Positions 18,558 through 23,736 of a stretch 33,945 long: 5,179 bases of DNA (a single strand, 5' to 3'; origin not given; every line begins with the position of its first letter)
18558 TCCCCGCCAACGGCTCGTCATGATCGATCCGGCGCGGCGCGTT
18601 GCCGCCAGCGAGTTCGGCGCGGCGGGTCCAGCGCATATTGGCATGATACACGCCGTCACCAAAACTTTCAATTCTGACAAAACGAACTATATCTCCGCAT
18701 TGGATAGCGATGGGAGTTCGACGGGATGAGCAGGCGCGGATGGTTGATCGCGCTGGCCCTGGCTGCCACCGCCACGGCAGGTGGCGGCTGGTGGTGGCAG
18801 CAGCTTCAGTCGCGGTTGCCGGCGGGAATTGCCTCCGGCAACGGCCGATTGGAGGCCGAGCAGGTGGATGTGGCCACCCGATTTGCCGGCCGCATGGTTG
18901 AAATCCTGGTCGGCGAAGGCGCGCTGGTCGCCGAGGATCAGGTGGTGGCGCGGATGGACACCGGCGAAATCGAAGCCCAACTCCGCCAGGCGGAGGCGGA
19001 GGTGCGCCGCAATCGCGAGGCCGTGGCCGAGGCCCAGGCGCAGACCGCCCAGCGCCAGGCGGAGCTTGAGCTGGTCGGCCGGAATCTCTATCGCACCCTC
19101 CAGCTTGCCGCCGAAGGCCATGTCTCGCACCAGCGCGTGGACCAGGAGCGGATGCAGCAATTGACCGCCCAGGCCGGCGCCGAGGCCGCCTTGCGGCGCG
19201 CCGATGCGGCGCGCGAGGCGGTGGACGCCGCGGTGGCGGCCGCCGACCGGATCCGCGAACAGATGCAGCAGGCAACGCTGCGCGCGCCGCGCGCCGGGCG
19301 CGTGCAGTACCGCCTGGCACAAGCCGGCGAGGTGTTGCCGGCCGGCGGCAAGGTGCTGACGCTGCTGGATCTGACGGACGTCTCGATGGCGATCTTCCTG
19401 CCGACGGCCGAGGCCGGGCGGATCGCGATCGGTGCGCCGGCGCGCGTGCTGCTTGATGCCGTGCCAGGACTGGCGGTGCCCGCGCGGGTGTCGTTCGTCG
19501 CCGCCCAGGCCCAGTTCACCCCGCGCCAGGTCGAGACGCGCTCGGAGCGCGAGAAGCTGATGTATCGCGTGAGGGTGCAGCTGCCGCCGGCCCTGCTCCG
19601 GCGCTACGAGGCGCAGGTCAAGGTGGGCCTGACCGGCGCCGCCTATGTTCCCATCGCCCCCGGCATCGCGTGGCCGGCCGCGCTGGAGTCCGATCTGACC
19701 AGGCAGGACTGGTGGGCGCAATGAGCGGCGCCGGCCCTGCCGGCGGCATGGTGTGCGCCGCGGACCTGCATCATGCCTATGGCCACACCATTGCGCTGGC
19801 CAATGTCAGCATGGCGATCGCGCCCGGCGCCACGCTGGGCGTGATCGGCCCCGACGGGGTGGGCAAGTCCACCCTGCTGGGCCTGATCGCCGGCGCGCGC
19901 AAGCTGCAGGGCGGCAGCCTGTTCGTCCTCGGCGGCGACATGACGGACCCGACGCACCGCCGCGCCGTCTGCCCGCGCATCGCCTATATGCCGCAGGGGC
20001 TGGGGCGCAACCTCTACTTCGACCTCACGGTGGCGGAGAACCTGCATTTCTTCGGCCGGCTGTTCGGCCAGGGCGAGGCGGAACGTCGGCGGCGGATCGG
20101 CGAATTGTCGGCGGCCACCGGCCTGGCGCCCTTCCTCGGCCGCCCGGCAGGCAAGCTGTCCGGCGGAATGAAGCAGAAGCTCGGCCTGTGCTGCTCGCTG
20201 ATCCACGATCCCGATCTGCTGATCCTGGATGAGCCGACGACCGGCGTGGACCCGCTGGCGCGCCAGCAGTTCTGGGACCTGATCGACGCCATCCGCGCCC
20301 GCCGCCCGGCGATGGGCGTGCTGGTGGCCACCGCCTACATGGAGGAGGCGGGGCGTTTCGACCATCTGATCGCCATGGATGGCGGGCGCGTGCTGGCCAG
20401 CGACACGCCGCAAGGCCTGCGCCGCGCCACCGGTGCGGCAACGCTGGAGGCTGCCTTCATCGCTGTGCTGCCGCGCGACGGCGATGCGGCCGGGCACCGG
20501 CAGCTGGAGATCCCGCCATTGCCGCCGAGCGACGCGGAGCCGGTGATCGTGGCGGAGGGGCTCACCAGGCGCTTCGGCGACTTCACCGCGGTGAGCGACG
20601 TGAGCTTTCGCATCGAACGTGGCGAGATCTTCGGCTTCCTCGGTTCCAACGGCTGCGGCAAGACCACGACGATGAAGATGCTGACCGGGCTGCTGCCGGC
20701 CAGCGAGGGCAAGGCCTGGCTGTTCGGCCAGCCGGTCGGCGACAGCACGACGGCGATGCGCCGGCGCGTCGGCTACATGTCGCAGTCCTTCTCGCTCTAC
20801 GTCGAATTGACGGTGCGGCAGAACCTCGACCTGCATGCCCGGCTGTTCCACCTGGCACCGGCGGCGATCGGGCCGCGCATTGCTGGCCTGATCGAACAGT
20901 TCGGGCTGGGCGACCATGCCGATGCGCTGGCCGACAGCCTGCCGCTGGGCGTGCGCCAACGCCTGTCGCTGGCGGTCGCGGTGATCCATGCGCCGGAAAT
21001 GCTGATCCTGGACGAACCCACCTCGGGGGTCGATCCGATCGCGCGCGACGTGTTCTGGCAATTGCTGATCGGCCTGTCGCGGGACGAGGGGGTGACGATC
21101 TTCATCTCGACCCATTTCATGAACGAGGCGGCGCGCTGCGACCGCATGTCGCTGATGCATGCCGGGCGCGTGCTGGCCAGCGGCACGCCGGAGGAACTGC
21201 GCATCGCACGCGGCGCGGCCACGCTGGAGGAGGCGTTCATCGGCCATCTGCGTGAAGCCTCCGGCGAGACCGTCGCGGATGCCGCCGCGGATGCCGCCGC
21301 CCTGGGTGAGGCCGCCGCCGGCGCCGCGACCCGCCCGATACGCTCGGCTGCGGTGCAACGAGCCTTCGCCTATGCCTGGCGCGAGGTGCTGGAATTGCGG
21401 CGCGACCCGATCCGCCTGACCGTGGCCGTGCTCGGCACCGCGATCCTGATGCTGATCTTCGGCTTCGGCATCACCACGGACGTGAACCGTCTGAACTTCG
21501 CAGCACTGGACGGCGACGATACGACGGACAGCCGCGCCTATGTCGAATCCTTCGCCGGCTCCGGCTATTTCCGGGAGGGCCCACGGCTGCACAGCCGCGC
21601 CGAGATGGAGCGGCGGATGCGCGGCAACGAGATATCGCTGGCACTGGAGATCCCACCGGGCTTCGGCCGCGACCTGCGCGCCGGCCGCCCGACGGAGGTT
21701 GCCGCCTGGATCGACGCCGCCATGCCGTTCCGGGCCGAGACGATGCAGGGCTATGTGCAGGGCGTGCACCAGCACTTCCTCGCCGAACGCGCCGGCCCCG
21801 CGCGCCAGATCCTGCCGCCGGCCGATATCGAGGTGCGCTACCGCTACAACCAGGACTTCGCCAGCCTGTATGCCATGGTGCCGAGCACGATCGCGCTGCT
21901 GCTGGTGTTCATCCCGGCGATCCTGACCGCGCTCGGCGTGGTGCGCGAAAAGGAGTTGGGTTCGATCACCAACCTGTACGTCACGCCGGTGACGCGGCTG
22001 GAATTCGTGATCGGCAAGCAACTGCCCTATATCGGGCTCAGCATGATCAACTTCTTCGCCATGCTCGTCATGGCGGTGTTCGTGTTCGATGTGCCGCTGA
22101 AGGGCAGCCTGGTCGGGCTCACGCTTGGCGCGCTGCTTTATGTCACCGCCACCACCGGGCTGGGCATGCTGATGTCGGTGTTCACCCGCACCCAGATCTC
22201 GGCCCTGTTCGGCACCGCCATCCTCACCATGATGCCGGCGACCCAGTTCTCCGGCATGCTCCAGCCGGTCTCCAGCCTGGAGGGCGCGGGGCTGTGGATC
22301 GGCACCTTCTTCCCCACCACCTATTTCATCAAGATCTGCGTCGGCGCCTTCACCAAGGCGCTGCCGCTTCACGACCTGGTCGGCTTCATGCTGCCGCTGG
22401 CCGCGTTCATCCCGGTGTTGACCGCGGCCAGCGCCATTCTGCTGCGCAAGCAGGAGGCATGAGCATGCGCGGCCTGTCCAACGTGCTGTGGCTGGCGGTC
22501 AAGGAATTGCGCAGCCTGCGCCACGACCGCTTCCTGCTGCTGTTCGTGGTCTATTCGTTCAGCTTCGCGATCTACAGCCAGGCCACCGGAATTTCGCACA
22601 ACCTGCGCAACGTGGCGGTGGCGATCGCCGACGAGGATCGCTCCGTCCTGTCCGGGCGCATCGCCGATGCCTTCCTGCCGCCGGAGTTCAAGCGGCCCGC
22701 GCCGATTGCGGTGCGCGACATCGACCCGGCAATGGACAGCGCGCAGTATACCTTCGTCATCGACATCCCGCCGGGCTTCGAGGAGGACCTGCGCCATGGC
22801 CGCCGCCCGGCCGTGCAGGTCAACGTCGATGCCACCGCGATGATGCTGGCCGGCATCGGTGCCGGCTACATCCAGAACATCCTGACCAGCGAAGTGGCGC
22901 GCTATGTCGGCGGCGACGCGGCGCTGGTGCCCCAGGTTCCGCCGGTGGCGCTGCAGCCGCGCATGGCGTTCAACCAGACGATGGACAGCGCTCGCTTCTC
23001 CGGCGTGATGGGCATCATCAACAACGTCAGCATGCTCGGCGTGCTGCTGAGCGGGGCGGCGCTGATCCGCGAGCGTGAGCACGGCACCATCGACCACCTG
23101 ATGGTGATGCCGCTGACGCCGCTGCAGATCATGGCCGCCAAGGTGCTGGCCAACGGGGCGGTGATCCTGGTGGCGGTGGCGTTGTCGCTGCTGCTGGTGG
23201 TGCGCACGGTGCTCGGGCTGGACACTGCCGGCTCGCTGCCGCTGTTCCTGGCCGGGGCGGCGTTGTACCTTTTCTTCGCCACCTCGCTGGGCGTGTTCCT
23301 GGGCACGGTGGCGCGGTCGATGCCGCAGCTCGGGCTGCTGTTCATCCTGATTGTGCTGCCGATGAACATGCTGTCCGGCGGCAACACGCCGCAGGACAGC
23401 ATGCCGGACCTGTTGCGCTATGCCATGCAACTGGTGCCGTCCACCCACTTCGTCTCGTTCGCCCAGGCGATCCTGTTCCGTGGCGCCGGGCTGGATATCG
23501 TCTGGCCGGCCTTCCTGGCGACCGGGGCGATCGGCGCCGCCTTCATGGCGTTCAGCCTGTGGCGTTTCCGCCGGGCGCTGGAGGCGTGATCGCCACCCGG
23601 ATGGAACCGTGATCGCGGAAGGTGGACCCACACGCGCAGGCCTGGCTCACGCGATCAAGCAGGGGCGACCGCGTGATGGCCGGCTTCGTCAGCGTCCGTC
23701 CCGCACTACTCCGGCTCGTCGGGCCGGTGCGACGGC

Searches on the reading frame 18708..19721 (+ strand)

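Call 10: search_protein_families(library=pfam, proteins=[window:18708-19721:+], max_evalue=0.001)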
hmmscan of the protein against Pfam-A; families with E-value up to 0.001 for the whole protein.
window:18708-19721:+ (338 aa): 2 families
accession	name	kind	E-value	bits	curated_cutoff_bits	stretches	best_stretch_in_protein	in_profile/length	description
PF13437.12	HlyD_3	-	3.5e-12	47.4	22.2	1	190-293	1-94/106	HlyD family secretion protein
PF16576.10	HlyD_D23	-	3.7e-11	43.2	30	1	49-280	16-200/214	Barrel-sandwich domain of CusB or HlyD membrane-fusion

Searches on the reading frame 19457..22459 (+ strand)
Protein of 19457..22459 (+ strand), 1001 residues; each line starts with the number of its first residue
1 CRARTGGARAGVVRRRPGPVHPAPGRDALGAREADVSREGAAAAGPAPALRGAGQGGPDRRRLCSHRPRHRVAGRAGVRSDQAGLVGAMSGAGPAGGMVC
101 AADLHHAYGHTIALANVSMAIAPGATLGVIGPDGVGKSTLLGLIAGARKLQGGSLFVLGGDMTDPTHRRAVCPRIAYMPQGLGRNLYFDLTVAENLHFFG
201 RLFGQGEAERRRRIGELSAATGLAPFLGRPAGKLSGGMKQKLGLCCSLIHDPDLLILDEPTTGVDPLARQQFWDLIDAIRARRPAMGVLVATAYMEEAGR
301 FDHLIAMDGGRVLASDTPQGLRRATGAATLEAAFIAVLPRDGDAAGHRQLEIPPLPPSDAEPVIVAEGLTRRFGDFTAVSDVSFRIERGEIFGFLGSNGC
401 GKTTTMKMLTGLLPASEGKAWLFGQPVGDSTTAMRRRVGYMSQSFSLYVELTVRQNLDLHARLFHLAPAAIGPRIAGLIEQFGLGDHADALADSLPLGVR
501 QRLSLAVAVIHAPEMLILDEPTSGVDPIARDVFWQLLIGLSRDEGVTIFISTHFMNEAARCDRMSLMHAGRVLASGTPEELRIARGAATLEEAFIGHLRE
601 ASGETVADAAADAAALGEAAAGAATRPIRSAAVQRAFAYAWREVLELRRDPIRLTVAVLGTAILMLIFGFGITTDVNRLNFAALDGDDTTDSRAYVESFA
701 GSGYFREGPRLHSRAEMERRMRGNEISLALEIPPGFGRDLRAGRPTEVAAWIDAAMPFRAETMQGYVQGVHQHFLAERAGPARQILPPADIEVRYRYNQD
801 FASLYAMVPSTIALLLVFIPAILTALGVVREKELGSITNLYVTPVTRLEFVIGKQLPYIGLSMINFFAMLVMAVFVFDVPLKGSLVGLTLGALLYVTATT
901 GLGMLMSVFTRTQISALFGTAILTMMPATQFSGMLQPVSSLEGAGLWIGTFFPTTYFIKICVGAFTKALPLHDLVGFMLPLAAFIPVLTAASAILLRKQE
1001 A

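Call 10: search_protein_families(library=pfam, proteins=[window:19457-22459:+], max_evalue=0.001)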
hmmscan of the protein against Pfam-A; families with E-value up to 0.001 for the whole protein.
window:19457-22459:+ (1001 aa): 6 families
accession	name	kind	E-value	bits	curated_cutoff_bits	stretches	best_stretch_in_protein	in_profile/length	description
PF00005.33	ABC_tran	-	1.4e-56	191.3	25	2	380-523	2-137/137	ABC transporter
PF12698.13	ABC2_membrane_3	-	4.7e-39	134.9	31.6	1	661-993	15-346/347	ABC-2 family transporter protein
PF01061.29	ABC2_membrane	-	6.9e-16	58.8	26.9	1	807-963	50-208/211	ABC-2 type transporter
PF13304.12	AAA_21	-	9.6e-14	52.6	27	1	229-279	233-286/304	AAA domain, putative AbiEii toxin, Type IV TA system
PF12679.13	ABC2_membrane_2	-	5.3e-11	42.7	27.2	1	706-938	72-206/283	ABC-2 family transporter protein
PF12730.13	ABC2_membrane_4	-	0.00028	21.4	27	1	801-914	46-163/179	ABC-2 family transporter protein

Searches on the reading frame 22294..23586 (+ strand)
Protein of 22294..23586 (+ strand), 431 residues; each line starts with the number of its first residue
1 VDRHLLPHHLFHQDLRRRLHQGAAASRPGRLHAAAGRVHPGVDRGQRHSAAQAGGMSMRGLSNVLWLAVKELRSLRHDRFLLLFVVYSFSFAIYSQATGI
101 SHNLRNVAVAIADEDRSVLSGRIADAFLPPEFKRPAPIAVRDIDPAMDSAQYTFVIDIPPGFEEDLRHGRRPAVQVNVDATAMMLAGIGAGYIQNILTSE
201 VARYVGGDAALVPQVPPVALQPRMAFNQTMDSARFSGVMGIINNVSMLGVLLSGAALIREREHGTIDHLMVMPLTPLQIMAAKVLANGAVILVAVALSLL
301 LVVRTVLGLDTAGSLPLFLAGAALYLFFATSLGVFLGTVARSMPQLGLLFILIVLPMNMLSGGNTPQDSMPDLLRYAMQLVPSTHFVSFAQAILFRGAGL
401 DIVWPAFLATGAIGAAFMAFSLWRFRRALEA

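Call 81: search_protein_families(library=pfam, proteins=[window:22294-23586:+], max_evalue=0.01)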
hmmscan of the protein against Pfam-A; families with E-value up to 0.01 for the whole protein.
window:22294-23586:+ (431 aa): 4 families
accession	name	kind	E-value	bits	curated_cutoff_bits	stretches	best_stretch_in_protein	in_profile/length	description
PF12698.13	ABC2_membrane_3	-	3.4e-34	118.9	31.6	1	81-423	9-347/347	ABC-2 family transporter protein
PF01061.29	ABC2_membrane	-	1.2e-22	80.9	26.9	1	238-395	52-211/211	ABC-2 type transporter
PF12679.13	ABC2_membrane_2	-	2.8e-20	73.2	27.2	1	65-427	1-280/283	ABC-2 family transporter protein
PF12730.13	ABC2_membrane_4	-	5.9e-05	23.5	27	1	241-346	57-156/179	ABC-2 family transporter protein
